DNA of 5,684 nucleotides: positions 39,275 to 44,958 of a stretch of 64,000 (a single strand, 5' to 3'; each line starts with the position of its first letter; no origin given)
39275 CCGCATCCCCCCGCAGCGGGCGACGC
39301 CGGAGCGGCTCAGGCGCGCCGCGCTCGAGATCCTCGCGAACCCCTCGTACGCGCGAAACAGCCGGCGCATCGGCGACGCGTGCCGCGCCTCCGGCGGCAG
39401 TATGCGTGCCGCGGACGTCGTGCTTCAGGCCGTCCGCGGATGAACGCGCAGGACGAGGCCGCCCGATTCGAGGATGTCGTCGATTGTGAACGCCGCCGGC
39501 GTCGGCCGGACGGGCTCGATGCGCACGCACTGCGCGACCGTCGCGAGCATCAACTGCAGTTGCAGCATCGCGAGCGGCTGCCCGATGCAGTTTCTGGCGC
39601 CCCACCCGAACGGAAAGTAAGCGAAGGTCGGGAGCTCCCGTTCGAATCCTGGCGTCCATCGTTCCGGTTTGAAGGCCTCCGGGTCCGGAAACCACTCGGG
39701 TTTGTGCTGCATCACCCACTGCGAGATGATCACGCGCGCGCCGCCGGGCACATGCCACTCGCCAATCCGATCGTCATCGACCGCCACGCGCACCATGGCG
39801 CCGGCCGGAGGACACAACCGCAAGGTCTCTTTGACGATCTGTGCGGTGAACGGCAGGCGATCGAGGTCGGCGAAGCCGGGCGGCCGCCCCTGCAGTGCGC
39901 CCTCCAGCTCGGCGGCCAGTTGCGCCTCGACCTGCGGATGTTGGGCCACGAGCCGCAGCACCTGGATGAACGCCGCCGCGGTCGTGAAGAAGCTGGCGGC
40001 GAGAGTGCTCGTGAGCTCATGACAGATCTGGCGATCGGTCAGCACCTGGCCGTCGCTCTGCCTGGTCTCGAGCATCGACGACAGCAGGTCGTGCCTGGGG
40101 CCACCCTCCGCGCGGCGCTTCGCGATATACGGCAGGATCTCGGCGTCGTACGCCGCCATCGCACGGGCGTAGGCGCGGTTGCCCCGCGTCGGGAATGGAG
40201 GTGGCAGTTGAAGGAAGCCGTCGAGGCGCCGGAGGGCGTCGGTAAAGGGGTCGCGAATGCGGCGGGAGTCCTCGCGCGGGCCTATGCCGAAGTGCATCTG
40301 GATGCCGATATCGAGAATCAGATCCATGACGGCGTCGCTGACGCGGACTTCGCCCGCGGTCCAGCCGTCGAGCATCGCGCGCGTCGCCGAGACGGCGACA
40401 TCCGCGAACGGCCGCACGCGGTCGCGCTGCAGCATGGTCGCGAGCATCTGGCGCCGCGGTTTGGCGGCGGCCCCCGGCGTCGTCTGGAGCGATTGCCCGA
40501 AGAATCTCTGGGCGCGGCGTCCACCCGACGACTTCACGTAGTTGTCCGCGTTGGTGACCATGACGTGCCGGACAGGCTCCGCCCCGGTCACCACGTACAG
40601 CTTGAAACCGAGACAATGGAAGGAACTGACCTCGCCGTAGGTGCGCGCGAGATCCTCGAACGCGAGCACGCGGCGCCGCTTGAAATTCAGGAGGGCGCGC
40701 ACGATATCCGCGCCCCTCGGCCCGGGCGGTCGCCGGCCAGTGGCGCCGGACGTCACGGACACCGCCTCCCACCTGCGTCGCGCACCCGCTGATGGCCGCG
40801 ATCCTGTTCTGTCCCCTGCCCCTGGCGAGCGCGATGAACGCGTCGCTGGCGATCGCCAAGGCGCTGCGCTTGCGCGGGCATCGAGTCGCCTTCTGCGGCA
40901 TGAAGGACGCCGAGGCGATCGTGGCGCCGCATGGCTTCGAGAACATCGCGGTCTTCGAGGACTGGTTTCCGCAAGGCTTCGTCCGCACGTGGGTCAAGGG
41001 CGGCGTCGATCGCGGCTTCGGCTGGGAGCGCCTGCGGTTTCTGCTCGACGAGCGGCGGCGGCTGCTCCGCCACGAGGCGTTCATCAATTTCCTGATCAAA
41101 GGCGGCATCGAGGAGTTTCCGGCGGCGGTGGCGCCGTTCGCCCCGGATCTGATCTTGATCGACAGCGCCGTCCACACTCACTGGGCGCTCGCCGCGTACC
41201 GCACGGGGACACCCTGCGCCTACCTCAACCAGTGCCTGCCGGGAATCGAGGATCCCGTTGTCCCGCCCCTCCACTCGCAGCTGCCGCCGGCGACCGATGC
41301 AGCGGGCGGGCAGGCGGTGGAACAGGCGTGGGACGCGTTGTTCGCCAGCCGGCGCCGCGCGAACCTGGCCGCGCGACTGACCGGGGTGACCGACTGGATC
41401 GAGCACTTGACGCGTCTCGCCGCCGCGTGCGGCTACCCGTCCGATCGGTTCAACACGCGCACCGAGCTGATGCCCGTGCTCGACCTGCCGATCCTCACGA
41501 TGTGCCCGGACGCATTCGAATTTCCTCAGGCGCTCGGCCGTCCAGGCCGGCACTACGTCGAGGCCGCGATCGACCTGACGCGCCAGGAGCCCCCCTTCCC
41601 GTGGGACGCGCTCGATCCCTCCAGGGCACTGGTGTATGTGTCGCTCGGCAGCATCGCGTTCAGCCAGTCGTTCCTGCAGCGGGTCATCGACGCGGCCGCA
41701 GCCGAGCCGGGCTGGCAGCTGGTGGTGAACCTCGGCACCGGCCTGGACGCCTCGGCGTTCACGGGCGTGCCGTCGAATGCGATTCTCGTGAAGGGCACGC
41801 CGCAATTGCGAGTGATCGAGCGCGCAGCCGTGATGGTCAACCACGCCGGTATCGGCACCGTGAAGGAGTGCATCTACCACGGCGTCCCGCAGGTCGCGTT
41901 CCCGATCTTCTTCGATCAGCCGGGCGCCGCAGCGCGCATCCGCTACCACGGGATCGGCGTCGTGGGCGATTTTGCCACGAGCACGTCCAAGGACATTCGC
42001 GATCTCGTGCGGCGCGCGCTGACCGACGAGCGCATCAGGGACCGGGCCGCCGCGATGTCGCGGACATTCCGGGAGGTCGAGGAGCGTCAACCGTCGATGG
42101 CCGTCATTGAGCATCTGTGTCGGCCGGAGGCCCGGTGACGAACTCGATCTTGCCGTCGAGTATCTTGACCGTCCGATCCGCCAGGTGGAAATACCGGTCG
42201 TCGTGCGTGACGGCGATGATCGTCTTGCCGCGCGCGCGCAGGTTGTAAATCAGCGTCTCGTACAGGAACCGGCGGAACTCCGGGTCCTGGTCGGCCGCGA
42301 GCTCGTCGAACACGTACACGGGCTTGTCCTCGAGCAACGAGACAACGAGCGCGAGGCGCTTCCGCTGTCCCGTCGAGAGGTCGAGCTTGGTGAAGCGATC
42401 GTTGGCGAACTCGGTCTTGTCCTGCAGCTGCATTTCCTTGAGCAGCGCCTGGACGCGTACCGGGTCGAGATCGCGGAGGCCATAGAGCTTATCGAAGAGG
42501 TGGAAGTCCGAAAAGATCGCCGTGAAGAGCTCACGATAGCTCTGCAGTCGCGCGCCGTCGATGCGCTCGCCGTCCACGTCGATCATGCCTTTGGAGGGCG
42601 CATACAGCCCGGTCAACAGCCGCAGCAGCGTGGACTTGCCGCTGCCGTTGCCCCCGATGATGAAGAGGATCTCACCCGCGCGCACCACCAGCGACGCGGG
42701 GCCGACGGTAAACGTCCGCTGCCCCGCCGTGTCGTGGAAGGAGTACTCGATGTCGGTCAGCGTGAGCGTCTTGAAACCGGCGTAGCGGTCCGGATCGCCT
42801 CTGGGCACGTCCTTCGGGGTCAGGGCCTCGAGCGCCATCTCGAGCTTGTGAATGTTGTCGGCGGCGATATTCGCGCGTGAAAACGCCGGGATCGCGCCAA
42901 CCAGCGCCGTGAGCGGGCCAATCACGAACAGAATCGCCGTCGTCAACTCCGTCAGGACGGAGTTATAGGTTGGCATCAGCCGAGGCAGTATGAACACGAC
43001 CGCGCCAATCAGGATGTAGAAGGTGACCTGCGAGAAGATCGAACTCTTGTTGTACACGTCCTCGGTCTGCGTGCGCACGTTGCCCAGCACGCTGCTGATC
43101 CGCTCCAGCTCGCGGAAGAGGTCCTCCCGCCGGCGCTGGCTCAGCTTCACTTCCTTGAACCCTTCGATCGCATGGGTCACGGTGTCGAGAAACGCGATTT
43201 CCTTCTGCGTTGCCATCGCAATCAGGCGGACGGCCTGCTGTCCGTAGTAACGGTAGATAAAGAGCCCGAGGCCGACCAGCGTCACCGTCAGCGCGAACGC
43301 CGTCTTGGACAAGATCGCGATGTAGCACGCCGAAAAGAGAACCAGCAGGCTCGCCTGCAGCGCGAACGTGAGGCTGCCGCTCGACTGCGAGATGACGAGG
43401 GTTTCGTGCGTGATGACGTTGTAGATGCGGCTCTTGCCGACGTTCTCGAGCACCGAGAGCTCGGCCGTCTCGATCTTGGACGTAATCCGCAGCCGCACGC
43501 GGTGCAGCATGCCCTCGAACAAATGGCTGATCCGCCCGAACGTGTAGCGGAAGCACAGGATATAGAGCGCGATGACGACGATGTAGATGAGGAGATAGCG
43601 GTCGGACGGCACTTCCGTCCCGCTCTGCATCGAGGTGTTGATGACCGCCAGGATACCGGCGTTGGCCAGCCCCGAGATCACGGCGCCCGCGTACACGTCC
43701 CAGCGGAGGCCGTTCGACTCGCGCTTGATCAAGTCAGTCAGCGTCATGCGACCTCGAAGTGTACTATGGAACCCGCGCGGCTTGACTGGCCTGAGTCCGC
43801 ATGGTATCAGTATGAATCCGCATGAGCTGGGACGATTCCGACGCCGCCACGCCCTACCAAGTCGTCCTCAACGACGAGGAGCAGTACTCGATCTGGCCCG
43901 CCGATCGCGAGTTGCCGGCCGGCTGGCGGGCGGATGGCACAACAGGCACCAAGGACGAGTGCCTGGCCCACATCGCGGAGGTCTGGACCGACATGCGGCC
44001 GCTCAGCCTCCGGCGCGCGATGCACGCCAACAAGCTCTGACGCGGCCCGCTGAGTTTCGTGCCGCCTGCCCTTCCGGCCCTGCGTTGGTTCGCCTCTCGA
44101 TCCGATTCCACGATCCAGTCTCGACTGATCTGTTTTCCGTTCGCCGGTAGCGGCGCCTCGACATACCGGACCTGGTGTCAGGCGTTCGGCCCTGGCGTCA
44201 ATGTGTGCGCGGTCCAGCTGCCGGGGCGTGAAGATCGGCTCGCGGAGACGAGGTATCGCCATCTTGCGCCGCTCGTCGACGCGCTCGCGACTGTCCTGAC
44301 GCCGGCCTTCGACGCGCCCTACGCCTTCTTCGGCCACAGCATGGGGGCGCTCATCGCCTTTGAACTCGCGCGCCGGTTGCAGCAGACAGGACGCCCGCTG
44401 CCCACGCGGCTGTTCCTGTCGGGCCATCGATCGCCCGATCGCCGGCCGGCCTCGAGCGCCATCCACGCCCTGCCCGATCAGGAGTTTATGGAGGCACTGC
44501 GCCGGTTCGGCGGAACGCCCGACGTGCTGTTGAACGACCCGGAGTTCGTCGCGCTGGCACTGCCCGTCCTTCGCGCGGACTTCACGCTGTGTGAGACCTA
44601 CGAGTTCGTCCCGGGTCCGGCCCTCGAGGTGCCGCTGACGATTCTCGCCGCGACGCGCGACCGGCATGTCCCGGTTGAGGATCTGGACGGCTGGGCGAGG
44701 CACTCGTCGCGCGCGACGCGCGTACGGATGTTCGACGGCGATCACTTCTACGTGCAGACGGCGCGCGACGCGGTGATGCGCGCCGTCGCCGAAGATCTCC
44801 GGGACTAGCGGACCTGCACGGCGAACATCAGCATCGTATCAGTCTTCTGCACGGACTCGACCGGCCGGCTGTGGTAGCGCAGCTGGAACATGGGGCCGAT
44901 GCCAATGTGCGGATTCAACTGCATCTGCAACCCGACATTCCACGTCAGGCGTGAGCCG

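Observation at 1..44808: Nine-module PKS/NRPS glycolipopeptide cluster whose predicted peptide mirrors the hassallidin/herbicolin scaffold in an unexpected genomic context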

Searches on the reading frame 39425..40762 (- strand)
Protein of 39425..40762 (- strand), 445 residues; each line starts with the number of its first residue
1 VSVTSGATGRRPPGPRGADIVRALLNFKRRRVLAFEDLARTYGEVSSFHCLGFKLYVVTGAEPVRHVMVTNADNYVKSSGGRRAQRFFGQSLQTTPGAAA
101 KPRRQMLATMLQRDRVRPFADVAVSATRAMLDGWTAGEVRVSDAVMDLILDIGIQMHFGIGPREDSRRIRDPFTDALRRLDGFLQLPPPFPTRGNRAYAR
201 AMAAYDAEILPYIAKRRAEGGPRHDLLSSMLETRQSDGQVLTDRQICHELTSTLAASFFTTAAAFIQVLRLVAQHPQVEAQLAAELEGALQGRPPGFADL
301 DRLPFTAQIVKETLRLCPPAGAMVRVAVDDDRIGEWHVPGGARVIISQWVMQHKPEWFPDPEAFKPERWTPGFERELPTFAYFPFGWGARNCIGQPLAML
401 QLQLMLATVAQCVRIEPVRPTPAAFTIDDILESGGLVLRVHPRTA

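Call 16: search_protein_families(library=pfam, proteins=[window:39425-40762:-], max_evalue=0.0001)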
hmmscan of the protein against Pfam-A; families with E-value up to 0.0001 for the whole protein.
window:39425-40762:- (445 aa): 1 family
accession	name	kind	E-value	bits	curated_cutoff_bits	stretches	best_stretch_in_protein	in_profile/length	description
PF00067.27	p450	-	1e-61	209.6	22.8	1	12-416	1-435/462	Cytochrome P450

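Call 58: search_protein_families(library=ncbifam, proteins=[window:39425-40762:-], max_evalue=0.00001)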
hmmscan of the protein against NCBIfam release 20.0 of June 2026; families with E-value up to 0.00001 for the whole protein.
window:39425-40762:- (445 aa): 8 families
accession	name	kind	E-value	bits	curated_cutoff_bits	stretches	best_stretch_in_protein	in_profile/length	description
NF051859.1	AlbFlvMonOxTrpSyn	equivalog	3.8e-53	180.7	700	1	32-443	41-457/457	bifunctional albaflavenone monooxygenase/terpene synthase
NF045812.1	PentlenOxigase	equivalog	1.1e-47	163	800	1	40-416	31-412/444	pentalenene oxygenase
NF050147.1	aminopyruv_ApyO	equivalog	3.2e-42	144.7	525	1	90-416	78-396/444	RiPP biosynthesis cytochrome P450 ApyO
TIGR04538.1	P450_cycloAA_1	subfamily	5e-11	42.1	500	1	211-410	183-363/395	cytochrome P450, cyclodipeptide synthase-associated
TIGR04515.1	P450_rel_GT_act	subfamily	6.6e-10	38.9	343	1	105-371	105-325/386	P450-derived glycosyltransferase activator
NF045816.1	PentlenlactSyn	equivalog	4.6e-06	25.6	700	0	212-404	191-357/396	pentalenolactone synthase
NF053744.1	FAProxCypCBc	equivalog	4.6e-06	25.5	600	0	51-389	42-356/416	CYP152 family fatty-acid peroxygenase CypC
NF041802.1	P450_SolI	exception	7.1e-06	24.7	850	0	294-409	283-391/424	solanimycin biosynthesis cytochrome P450 SolI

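Call 75: search_solved_structures(query=window:39425-40762:-, max_evalue=1e-20)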
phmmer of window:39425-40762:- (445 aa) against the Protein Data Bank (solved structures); distinct sequences matched with E-value up to 1e-20: 48.
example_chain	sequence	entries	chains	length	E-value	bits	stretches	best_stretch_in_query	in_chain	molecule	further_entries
7wzl_A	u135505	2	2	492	3.1e-39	138.4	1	39-421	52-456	Putative cytochrome P450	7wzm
3dbg_A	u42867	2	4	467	7.4e-36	127.3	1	29-434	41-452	Putative cytochrome P450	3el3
6mi0_A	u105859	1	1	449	3.4e-28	102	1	11-412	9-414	Cytochrome P450 51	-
7jj1_A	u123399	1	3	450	3.5e-28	102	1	11-413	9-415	Cytochrome P450 51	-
6mcw_A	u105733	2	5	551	6.7e-28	101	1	11-413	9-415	Cytochrome P450 51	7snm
2ve3_A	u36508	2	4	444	1.9e-27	99.5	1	12-408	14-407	PUTATIVE CYTOCHROME P450 120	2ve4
8gk3_A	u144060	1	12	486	3e-27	98.9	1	198-438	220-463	Cytochrome P450 3A7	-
7mk8_A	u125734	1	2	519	3.6e-27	98.6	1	198-438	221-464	Isoform 2 of Cytochrome P450 3A7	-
5vcd_A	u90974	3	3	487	5.3e-27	98.1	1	13-432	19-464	Cytochrome P450 3A4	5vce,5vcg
6j94_A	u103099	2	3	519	7.4e-27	97.6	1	231-443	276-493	Protein LUTEIN DEFICIENT 5, chloroplastic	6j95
6l8i_A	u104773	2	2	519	7.4e-27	97.6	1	231-443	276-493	Protein LUTEIN DEFICIENT 5, chloroplastic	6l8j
5veu_A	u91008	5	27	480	2.2e-26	96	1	225-428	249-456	Cytochrome P450 3A5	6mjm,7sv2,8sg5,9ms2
7lad_A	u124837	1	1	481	2.2e-26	96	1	225-428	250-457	Cytochrome P450 3A5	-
2q9f_A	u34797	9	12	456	3e-26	95.6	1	217-414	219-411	Cytochrome P450 46A1 | Cholesterol 24-hydroxylase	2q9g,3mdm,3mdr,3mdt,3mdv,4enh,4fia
7lrl_A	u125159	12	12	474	3.3e-26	95.5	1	217-414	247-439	Cholesterol 24-hydroxylase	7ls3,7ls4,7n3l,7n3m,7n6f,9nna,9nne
6ma7_A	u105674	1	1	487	6.8e-26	94.4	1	217-432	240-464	Cytochrome P450 3A4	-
4ny4_A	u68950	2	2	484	7.3e-26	94.3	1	217-432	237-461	Cytochrome P450 3A4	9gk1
1w0e_A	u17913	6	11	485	7.4e-26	94.3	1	217-432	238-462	CYTOCHROME P450 3A4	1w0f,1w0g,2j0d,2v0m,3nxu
1tqn_A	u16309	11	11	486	7.4e-26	94.3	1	217-432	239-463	cytochrome P450 3A4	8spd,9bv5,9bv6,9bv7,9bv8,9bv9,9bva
7lxl_A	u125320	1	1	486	7.4e-26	94.3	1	217-432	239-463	Cytochrome P450 3A4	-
3tjs_A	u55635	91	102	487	7.5e-26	94.3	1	217-432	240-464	Cytochrome P450 3A4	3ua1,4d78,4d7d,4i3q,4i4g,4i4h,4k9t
4d6z_A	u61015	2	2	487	8.9e-26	94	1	217-432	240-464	CYTOCHROME P450 3A4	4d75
9yk4_A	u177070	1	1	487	1e-25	93.9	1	217-432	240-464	Cytochrome P450 3A4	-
7kvk_A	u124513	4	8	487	1.4e-25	93.4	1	217-432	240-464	Cytochrome P450 3A4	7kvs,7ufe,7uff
4r20_A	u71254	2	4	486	6.8e-25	91.1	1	218-411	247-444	Cytochrome P450 family 17 polypeptide 2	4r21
9njw_A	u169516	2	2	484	4.8e-24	88.3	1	244-431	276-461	Cytochrome P450, CYP11A1 | Ancestral Cytochrome P450 11A1 (CYP11A1)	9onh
7f3h_A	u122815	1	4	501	4.9e-24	88.3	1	101-412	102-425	Bifunctional cytochrome P450/NADPH--P450 reductase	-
7f3w_A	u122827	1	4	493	8.4e-24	87.5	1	101-412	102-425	cytochrome P450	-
9wuk_A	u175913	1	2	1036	9.4e-23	84.1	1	27-409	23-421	bifunctional cytochrome P450/NADPH--P450 reductase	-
9wuc_A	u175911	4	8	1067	1e-22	84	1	27-409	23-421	bifunctional cytochrome P450/NADPH--P450 reductase | SoP450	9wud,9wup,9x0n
6b82_A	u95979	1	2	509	1.7e-22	83.2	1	241-418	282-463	Cytochrome P450, family 17, subfamily A, polypeptide 1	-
3qi8_B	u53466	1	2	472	9.7e-21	77.4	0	32-409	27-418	Evolved Cytochrome P450 variant (22A3)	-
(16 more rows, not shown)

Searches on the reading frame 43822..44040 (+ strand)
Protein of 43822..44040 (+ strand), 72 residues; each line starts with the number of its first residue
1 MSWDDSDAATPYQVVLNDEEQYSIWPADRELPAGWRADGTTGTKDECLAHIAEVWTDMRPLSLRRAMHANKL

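Call 58: search_protein_families(library=ncbifam, proteins=[window:43822-44040:+], max_evalue=0.00001)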
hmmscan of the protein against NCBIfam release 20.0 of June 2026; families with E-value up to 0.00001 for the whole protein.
window:43822-44040:+ (72 aa): 0 families

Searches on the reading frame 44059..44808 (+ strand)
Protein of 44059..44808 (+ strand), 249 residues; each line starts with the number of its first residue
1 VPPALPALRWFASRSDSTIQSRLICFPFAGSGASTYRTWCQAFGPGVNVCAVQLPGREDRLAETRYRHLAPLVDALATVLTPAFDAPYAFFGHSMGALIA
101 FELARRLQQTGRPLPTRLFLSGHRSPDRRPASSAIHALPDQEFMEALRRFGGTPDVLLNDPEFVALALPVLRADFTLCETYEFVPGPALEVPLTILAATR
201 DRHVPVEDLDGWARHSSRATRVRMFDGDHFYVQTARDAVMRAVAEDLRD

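Call 5: search_protein_families(library=pfam, proteins=[window:44059-44808:+], max_evalue=0.00001)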
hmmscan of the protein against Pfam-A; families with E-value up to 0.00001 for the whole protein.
window:44059-44808:+ (249 aa): 3 families
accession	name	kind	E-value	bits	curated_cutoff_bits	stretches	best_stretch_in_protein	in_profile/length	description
PF00975.26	Thioesterase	-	1.4e-50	173.1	26.4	1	22-244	2-223/226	Thioesterase domain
PF12697.13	Abhydrolase_6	-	2.8e-09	38.4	26.3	1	33-241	9-216/217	Alpha/beta hydrolase family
PF00561.26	Abhydrolase_1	-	5e-06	26.8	25.8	0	22-107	29-90/245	alpha/beta hydrolase fold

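Call 58: search_protein_families(library=ncbifam, proteins=[window:44059-44808:+], max_evalue=0.00001)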
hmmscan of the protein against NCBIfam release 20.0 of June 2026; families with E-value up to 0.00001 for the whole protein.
window:44059-44808:+ (249 aa): 1 family
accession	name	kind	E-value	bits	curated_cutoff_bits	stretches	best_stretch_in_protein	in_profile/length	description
TIGR03056.1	bchO_mg_che_rel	equivalog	2.1e-08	33.5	172.55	0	29-111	37-120/278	alpha/beta fold hydrolase BchO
